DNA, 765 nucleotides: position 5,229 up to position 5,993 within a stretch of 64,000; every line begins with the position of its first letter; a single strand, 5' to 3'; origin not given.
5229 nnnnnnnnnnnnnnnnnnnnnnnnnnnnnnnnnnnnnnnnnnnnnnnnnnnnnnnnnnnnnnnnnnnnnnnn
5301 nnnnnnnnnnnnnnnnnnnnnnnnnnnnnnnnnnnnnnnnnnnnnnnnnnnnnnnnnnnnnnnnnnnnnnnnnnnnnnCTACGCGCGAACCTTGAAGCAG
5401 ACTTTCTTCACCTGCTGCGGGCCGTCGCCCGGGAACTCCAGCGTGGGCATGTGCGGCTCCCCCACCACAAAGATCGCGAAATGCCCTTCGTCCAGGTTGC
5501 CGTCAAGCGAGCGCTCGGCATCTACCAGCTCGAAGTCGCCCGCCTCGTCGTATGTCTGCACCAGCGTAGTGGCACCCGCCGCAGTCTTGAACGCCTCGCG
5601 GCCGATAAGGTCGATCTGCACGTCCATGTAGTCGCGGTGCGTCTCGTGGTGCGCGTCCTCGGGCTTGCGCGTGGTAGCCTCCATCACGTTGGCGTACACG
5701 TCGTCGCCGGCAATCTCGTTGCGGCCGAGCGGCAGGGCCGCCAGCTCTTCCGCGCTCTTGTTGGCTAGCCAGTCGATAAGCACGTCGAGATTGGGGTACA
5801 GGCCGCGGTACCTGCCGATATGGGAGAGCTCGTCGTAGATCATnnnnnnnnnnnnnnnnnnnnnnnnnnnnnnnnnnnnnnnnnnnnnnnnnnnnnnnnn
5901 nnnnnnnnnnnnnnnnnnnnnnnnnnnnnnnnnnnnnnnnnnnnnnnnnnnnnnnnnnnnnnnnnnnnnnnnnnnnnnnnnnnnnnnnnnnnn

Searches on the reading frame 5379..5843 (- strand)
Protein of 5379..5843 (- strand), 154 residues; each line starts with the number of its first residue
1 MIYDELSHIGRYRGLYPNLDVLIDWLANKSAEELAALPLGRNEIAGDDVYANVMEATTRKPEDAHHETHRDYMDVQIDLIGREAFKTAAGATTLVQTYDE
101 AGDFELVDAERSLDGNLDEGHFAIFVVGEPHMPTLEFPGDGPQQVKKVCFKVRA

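Call 72: search_protein_families(library=pfam, proteins=[window:5379-5843:-])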
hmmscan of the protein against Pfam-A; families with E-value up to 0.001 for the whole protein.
window:5379-5843:- (154 aa): 1 family
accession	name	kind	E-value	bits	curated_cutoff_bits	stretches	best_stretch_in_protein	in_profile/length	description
PF04074.18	DUF386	-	1.7e-35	122.6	26.5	1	1-153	1-145/145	YhcH/YjgK/YiaL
